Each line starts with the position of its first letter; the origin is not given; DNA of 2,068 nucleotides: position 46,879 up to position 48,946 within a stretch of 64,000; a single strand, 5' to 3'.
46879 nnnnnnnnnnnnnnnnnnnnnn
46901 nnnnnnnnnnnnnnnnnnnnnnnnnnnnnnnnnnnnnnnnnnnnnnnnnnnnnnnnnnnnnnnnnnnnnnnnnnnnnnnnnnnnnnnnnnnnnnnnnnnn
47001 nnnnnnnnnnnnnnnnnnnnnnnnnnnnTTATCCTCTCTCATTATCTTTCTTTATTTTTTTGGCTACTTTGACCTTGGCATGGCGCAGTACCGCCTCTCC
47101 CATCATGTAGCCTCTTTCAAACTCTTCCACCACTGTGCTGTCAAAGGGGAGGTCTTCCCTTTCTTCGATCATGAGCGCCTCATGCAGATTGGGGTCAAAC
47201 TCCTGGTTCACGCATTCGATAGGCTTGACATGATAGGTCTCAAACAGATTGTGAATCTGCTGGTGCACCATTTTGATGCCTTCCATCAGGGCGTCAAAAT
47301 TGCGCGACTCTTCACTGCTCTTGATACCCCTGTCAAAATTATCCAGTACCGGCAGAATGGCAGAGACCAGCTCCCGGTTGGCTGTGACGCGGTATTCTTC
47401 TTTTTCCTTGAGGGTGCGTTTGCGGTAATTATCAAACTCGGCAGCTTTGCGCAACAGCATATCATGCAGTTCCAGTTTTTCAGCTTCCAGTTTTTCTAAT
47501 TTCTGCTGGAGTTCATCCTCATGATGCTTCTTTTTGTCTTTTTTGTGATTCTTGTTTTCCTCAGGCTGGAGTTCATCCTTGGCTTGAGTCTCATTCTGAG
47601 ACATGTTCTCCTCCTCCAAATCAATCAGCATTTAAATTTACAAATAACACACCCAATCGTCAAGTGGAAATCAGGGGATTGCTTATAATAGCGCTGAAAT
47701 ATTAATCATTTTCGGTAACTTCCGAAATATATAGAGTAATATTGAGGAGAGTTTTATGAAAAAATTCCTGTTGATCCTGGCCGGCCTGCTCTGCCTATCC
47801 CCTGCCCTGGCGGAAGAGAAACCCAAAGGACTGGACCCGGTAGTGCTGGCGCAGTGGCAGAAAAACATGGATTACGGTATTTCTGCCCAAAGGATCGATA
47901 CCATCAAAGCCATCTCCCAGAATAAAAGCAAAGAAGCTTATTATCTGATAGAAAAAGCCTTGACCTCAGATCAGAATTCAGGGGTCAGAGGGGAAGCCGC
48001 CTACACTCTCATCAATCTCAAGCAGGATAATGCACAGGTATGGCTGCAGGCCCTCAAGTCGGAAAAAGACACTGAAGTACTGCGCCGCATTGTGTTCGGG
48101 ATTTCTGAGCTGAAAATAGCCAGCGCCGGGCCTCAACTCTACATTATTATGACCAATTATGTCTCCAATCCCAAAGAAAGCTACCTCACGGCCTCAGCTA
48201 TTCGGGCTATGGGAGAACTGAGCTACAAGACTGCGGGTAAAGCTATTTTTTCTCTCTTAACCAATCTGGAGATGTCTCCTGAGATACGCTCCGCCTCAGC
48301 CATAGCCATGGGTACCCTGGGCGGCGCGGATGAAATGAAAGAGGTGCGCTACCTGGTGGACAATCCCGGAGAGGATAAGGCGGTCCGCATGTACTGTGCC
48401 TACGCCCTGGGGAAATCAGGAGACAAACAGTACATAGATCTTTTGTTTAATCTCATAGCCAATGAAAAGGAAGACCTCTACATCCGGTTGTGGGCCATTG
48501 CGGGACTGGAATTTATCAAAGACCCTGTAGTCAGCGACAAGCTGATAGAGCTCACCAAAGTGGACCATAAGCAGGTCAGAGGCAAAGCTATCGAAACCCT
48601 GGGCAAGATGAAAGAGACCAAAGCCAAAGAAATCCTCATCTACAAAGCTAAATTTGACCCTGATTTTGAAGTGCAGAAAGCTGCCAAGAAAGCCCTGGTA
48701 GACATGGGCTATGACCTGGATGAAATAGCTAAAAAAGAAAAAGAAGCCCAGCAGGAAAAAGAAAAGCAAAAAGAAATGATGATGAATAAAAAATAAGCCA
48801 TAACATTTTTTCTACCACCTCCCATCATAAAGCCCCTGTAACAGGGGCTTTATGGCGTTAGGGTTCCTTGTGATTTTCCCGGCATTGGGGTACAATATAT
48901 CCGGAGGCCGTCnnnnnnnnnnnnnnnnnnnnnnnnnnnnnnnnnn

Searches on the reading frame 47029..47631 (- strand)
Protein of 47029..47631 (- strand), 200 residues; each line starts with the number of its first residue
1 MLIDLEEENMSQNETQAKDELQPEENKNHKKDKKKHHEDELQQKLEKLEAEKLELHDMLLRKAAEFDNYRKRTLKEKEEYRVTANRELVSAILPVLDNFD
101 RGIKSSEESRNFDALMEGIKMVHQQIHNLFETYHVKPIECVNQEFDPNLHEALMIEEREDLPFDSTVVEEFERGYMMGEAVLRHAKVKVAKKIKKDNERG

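Call 49: search_protein_families(library=pfam, proteins=[window:47029-47631:-], max_evalue=0.00001)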
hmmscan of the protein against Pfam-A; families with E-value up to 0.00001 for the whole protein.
window:47029-47631:- (200 aa): 1 family
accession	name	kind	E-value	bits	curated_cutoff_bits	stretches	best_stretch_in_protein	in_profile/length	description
PF01025.24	GrpE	-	5.5e-46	156.7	25.8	1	28-191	3-165/165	GrpE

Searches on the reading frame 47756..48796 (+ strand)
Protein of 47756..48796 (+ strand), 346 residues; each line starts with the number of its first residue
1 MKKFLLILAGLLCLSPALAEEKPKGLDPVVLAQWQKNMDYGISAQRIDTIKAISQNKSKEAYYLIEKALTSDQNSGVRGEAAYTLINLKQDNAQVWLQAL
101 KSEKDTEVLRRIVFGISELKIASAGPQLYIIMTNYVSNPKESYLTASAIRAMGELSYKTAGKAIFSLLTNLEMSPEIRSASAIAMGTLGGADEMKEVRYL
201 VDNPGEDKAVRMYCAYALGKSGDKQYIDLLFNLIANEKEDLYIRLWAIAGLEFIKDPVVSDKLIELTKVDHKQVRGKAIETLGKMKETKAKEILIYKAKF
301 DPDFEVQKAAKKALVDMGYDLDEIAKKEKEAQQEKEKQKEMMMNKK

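Call 49: search_protein_families(library=pfam, proteins=[window:47756-48796:+], max_evalue=0.00001)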
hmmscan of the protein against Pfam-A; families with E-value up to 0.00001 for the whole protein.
window:47756-48796:+ (346 aa): 3 families
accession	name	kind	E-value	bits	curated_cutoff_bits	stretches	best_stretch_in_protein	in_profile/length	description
PF13646.12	HEAT_2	-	4.8e-29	100.9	27.7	2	206-273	12-77/88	HEAT repeats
PF03130.22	HEAT_PBS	-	1e-12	47.6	20.9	0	210-230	1-21/27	PBS lyase HEAT-like repeat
PF02985.28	HEAT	-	6.2e-08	32.6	23.5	0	65-88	5-27/31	HEAT repeat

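Call 78: search_solved_structures(query=window:47756-48793:+, max_evalue=0.01)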
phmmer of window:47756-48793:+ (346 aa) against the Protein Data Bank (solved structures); distinct sequences matched with E-value up to 0.01: 21.
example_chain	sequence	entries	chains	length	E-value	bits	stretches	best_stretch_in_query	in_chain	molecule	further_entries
9sah_A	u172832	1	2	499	1.4e-30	110.3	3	178-340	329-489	E4-NB2 synthetic fusion protein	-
6ft5_A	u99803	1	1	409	3.7e-22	82.7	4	185-319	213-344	alphaRep A3_A3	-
6fsq_A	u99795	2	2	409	2.3e-19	73.5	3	205-321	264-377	alphaRep A3_bGFPD | A3_bGFPD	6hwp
4zv6_A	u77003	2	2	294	2.6e-19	73.3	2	174-321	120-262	AlphaRep-7 | alpha-Rep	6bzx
4xl5_C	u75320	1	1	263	5.2e-16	62.5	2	198-318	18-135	bGFP-A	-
6gwc_C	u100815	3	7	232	4.7e-13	52.8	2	198-299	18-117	iE5 ALPHAREP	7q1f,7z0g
3ltj_A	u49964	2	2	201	4e-12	49.7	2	198-319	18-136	AlphaRep-4 | bA3-2: binder of A3 protein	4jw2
3ltm_A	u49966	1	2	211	5.3e-12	49.3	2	192-318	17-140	Alpha-Rep4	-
9rhz_A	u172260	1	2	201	3.3e-10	43.4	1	197-300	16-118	ALPHAREP bE5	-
7p0h_A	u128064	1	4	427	3.8e-10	43.2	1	198-318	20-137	Helicobacter pylori ComF fused to an artificial alphaREP crystallization helper (named B2)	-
8aw4_A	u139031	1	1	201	6e-10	42.6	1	196-318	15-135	ALPHAREP bB-E3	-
6gx7_E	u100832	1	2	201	7.2e-10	42.3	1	197-319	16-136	iiiA5 ALPHAREP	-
8aw4_B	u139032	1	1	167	1.5e-09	41.3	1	177-313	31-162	ALPHAREP bGFPD-YY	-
6gwd_G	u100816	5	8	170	2.9e-09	40.3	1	168-291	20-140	iiH5 ALPHAREP | iih5 Alpha Repeating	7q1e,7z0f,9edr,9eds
5dcq_A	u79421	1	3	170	7.2e-09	39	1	197-323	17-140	artificial repeat proteins (alphaREP3)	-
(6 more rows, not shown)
